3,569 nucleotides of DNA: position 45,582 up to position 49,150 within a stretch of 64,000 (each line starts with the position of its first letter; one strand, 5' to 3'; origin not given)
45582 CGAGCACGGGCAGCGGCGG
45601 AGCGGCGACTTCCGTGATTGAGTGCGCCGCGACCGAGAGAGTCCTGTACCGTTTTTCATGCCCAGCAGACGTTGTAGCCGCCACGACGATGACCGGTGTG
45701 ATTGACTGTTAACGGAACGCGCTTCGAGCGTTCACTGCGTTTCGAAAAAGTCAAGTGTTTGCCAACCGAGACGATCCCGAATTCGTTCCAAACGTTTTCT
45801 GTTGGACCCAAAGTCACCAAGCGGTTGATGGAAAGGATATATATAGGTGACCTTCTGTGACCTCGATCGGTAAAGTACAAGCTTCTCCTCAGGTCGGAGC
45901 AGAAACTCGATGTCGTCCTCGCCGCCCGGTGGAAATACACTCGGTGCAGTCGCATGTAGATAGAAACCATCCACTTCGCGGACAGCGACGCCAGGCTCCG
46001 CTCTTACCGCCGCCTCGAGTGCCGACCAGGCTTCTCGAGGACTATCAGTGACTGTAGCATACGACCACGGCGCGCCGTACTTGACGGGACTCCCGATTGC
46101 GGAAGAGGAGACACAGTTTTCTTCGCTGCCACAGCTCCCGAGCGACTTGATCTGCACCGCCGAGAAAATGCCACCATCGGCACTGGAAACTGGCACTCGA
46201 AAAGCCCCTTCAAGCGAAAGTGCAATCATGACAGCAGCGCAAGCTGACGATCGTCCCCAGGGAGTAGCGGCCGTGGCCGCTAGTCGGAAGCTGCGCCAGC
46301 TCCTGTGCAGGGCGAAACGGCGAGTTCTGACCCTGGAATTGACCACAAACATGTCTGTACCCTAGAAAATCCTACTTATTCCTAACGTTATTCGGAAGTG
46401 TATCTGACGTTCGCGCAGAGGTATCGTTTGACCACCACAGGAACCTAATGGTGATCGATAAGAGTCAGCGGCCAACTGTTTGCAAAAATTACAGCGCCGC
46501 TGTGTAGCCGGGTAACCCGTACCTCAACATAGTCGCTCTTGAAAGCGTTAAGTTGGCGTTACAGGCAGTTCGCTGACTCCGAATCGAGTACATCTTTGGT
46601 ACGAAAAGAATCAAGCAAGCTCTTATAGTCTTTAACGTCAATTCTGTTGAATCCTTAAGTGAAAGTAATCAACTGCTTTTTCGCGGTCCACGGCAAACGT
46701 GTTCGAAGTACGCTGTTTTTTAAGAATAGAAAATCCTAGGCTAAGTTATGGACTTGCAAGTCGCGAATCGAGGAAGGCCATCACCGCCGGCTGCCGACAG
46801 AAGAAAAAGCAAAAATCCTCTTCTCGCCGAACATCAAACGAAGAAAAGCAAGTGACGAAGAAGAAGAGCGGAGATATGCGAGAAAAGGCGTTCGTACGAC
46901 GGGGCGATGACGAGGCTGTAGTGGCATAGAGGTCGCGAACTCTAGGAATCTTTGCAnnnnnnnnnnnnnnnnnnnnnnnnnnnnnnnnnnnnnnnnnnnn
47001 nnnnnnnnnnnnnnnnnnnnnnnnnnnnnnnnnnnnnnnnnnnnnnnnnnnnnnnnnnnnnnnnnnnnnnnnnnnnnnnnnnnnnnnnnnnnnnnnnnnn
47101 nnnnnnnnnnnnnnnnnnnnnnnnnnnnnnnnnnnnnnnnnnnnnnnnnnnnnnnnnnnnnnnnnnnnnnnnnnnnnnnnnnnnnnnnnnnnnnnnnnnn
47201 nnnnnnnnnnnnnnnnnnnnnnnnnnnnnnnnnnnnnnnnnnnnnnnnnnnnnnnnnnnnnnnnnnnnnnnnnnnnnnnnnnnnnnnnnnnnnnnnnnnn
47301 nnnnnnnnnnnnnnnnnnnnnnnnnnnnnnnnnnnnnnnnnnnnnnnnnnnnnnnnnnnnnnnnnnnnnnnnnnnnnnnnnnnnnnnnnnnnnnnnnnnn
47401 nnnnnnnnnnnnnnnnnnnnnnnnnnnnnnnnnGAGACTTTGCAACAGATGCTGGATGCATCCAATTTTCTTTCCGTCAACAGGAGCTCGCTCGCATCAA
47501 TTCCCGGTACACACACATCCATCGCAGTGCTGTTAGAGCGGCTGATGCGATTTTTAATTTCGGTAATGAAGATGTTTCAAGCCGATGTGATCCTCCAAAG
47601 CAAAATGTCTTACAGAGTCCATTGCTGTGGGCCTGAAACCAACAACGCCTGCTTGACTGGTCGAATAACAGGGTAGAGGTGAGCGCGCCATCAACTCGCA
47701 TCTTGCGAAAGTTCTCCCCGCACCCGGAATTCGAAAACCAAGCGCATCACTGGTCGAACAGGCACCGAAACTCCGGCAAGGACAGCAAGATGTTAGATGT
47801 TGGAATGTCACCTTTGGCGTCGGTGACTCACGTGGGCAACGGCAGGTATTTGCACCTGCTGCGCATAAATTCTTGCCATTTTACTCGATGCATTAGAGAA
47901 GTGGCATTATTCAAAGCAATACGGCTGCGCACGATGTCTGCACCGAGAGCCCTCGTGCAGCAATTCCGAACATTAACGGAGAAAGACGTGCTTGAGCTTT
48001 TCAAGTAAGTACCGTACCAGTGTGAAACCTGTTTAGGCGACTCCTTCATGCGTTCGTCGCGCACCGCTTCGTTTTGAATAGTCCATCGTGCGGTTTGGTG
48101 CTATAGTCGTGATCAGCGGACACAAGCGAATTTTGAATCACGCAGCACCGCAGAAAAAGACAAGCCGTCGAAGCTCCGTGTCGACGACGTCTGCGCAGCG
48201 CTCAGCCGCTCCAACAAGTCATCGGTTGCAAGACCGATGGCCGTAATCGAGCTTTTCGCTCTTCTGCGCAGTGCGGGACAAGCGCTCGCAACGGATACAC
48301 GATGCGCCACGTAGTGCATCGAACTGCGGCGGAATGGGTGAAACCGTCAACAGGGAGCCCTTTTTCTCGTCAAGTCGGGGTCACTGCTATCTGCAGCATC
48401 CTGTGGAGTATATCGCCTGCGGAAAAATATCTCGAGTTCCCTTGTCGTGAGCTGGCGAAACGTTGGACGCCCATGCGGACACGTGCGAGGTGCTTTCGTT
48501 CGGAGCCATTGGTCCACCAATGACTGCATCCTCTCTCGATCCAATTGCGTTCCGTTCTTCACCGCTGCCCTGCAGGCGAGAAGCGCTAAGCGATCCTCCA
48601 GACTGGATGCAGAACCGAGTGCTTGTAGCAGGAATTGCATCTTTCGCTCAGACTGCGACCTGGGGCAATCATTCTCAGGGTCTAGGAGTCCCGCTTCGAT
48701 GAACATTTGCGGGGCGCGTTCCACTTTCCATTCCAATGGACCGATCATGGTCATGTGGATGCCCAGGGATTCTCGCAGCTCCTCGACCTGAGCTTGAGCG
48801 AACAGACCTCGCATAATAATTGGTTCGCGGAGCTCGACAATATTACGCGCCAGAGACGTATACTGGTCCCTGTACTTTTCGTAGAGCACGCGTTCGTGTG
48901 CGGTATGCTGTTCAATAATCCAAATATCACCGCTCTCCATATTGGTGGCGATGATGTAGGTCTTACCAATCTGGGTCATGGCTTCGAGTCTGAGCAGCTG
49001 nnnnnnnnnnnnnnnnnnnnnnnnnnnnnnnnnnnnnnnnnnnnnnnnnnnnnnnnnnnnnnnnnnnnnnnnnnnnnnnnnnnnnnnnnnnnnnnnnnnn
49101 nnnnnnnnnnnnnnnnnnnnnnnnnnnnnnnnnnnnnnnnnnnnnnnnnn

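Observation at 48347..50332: Compact bacterial-type, endonuclease-competent MutL with an N-terminal targeting-like extension: candidate organellar mismatch repair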

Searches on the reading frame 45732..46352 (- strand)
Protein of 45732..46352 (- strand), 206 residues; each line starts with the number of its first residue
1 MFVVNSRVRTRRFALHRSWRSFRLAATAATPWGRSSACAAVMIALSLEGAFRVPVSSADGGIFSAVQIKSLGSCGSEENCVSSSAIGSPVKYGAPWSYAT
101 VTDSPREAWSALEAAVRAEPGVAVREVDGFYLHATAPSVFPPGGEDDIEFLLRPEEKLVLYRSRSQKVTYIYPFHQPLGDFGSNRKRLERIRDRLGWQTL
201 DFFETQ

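Call 51: search_protein_families(library=pfam, proteins=[window:45732-46352:-], max_evalue=0.001)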
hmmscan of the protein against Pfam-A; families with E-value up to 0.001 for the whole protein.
window:45732-46352:- (206 aa): 1 family
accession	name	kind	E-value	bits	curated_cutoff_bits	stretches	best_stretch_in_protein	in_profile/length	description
PF07386.16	DUF1499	-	8.2e-19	68.6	22.6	1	71-195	2-114/114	Protein of unknown function (DUF1499)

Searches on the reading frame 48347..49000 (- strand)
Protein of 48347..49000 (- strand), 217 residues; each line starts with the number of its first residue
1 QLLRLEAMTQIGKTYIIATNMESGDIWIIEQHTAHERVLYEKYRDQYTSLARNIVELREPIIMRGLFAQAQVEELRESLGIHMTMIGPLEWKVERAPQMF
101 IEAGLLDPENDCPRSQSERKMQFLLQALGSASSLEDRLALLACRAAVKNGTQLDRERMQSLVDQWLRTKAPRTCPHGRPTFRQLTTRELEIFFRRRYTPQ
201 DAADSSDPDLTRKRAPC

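Call 43: search_solved_structures(query=window:48347-49000:-, max_evalue=0.01, show_alignments=3)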
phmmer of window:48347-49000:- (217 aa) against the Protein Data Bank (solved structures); distinct sequences matched with E-value up to 0.01: 6.
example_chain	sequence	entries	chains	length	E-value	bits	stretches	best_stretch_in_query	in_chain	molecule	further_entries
3gab_A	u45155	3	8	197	2.2e-15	60.1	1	9-195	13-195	DNA mismatch repair protein mutL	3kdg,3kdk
5b42_A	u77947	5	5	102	9.4e-13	51.5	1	141-190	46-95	DNA mismatch repair protein MutL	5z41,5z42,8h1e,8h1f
8h1g_A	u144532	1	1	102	6.4e-12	48.8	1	141-190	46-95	DNA mismatch repair protein MutL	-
3ncv_A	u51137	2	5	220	2.3e-09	40.5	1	9-195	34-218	DNA mismatch repair protein mutL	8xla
4e4w_B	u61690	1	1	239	5e-07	32.8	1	132-186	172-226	DNA mismatch repair protein PMS1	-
4fmn_B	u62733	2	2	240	5e-07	32.8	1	132-186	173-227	DNA mismatch repair protein PMS1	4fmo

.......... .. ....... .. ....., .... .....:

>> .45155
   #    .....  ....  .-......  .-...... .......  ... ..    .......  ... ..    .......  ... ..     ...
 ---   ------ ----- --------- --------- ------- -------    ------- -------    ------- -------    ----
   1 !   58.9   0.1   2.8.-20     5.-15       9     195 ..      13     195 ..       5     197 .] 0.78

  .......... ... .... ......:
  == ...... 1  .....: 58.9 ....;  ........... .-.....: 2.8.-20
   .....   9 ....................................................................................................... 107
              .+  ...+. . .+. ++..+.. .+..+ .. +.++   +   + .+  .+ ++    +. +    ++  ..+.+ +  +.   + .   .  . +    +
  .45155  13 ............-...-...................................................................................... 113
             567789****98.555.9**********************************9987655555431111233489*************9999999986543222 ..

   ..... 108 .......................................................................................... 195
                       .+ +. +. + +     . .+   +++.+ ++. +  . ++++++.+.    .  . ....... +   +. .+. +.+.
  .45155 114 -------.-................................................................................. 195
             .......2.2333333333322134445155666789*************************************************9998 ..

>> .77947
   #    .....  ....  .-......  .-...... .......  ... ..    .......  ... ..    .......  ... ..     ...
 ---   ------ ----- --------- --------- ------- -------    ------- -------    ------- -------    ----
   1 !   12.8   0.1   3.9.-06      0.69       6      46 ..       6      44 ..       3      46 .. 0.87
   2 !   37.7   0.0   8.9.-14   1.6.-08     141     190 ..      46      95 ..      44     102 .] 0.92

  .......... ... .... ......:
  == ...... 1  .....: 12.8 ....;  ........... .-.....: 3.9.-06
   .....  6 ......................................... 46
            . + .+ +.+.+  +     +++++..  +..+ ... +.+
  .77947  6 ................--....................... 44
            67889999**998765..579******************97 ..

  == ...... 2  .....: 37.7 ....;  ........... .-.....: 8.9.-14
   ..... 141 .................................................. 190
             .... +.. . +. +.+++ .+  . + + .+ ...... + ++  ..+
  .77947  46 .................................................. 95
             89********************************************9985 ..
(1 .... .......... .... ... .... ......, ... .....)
